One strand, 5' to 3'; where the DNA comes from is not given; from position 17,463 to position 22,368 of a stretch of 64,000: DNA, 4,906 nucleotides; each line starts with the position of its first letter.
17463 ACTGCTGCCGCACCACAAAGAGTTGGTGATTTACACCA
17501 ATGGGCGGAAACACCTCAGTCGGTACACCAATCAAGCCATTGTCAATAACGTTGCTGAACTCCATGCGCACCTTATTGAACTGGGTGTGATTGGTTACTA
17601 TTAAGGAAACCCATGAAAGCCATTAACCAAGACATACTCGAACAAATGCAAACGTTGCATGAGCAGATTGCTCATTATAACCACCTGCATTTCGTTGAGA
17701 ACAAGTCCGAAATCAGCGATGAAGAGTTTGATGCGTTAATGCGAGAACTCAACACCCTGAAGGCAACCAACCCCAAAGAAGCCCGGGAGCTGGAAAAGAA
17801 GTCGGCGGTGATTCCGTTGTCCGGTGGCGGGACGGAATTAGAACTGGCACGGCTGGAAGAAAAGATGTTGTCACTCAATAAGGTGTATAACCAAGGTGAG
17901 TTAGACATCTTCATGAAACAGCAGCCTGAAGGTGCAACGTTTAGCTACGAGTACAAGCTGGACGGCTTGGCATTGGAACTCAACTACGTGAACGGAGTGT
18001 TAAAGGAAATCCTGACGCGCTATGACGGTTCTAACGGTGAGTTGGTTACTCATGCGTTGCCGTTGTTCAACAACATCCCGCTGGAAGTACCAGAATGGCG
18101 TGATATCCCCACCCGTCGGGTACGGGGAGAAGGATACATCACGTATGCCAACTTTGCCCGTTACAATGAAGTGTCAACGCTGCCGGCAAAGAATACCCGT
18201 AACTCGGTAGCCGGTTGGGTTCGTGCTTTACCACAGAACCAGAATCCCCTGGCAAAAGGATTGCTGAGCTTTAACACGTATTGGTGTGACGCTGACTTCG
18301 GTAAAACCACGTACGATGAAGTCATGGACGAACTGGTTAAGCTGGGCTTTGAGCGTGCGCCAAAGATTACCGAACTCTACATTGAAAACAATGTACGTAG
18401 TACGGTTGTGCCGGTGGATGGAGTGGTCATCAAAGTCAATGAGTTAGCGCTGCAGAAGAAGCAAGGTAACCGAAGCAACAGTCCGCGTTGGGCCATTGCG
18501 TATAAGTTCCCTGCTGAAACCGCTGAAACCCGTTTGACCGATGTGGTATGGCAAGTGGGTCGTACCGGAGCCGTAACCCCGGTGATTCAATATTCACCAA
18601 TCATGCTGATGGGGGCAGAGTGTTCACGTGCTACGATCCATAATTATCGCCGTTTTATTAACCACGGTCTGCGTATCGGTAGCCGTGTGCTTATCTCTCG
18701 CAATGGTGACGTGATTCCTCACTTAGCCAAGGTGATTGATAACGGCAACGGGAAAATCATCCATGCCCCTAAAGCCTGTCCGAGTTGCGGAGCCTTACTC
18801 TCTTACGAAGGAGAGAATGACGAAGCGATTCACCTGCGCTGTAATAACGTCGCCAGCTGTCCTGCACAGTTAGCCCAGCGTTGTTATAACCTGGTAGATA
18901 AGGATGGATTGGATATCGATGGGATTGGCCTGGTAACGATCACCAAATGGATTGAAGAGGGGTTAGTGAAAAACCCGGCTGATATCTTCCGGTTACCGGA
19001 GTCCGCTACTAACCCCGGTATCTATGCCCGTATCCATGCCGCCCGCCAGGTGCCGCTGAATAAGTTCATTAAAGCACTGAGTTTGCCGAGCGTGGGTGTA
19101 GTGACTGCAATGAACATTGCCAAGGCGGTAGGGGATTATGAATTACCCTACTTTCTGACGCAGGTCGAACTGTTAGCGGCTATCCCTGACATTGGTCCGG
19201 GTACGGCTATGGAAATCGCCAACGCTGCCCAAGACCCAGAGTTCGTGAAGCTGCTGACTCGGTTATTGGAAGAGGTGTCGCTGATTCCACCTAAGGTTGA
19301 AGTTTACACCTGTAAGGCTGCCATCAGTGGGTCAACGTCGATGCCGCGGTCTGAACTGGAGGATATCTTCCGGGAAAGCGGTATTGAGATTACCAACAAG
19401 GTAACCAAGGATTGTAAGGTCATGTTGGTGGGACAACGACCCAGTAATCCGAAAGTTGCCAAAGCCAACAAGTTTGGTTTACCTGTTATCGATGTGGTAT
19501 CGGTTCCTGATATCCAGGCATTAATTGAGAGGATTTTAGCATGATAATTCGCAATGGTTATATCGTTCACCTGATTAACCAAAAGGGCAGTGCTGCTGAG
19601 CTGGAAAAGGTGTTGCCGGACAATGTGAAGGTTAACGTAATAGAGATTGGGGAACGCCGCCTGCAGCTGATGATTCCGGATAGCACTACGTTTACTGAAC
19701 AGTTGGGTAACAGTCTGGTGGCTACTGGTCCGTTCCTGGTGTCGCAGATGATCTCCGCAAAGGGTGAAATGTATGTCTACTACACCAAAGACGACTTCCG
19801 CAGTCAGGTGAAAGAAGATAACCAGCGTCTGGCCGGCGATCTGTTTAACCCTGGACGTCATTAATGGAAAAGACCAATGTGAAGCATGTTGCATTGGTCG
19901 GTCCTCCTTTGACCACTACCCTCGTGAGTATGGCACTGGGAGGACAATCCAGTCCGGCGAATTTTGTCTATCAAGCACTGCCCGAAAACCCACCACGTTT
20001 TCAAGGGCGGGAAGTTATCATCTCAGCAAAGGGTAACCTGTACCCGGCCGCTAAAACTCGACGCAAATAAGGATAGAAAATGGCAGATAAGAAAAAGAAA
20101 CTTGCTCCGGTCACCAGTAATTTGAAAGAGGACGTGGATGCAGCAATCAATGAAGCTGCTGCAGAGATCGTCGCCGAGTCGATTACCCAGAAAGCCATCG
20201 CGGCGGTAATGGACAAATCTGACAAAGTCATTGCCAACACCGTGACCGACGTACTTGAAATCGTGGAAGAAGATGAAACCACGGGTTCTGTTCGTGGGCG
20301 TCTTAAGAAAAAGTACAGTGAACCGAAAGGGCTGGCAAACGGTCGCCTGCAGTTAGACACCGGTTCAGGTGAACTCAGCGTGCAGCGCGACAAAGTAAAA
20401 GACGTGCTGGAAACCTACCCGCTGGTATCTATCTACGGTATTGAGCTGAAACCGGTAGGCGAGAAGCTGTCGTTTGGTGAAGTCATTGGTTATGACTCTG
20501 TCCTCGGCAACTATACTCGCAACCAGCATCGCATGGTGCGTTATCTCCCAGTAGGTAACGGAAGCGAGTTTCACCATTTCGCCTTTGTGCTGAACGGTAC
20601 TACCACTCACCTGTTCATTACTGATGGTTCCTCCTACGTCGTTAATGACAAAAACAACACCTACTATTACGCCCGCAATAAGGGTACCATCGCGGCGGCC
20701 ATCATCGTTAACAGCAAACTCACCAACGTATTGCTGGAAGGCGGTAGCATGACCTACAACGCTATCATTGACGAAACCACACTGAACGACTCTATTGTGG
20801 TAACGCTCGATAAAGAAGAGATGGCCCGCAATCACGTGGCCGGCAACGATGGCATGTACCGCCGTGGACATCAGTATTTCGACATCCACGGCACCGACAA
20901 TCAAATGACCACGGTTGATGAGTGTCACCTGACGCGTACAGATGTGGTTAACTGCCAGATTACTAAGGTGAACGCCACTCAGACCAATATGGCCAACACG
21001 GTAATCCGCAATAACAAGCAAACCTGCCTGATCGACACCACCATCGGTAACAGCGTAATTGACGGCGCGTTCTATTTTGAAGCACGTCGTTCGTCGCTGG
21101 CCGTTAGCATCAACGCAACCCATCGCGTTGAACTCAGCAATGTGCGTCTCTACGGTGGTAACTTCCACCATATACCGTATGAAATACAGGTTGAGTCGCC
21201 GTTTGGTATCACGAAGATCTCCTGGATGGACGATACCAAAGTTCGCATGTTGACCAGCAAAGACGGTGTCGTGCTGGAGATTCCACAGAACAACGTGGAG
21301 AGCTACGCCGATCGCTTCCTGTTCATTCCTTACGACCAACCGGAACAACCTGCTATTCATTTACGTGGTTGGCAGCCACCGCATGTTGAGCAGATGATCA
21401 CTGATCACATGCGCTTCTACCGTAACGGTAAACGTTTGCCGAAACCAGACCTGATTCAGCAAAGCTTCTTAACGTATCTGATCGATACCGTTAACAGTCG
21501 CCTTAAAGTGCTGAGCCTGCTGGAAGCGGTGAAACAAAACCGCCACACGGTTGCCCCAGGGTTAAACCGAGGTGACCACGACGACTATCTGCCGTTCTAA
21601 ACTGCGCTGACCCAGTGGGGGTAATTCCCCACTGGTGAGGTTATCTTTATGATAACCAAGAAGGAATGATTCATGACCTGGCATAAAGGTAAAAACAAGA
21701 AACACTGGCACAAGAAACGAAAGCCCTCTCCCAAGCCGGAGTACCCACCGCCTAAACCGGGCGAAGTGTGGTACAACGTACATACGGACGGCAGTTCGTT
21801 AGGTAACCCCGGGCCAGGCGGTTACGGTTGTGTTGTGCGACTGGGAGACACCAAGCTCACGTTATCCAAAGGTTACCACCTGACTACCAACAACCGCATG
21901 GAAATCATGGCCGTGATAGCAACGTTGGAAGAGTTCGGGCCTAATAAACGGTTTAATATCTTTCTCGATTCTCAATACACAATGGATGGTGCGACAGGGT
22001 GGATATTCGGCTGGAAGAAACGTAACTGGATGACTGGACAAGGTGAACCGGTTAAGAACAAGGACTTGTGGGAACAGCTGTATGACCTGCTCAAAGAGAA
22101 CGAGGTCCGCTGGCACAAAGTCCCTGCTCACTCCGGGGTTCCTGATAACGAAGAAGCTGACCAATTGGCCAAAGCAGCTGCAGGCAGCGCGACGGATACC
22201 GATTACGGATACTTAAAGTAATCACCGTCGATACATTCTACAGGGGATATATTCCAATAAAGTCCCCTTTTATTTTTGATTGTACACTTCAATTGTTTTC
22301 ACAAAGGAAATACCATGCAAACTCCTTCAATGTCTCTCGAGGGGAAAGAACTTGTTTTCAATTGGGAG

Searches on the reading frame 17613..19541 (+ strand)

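Call 70: search_protein_families(library=pfam, proteins=[window:17613-19541:+], max_evalue=0.01)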
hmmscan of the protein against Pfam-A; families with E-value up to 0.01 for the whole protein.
window:17613-19541:+ (643 aa): 8 families
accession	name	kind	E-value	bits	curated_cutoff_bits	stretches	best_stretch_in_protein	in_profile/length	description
PF01653.23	DNA_ligase_aden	-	3e-38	132.2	27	1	81-302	9-253/253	NAD-dependent DNA ligase adenylation domain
PF03120.22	DNA_ligase_OB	-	3.7e-22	78.4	32.9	1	305-377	1-73/79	NAD-dependent DNA ligase OB-fold domain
PF00533.33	BRCT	-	8e-06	26.4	21.3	1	567-627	9-70/78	BRCA1 C Terminus (BRCT) domain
PF22745.1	Nlig-Ia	-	3e-05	25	27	1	8-61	2-57/92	DNA ligase-like, N-terminal NAD+-binding domain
PF03119.21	DNA_ligase_ZBD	-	0.00016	21.9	25.8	1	389-418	2-27/27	NAD-dependent DNA ligase C4 zinc finger domain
PF14520.12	HHH_5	-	0.0002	22.2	27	0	486-541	2-57/57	Helix-hairpin-helix domain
PF12826.13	HHH_2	-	0.00093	19.8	27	1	485-544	2-60/64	Helix-hairpin-helix motif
PF12738.14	PTCB-BRCT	-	0.0094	16.4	22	0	568-627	2-60/63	twin BRCT domain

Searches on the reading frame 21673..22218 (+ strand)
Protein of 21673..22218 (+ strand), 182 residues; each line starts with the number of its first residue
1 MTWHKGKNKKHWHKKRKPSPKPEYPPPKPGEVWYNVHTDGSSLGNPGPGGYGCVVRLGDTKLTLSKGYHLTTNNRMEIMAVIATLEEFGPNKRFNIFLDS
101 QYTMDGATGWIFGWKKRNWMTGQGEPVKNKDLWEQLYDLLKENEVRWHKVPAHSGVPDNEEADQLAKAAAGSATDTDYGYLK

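Call 70: search_protein_families(library=pfam, proteins=[window:21673-22218:+], max_evalue=0.01)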
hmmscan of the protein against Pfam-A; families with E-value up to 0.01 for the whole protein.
window:21673-22218:+ (182 aa): 1 family
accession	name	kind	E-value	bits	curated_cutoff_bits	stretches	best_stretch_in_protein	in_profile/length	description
PF00075.30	RNase_H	-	7.5e-43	146.5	25.8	1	35-170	5-140/141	RNase H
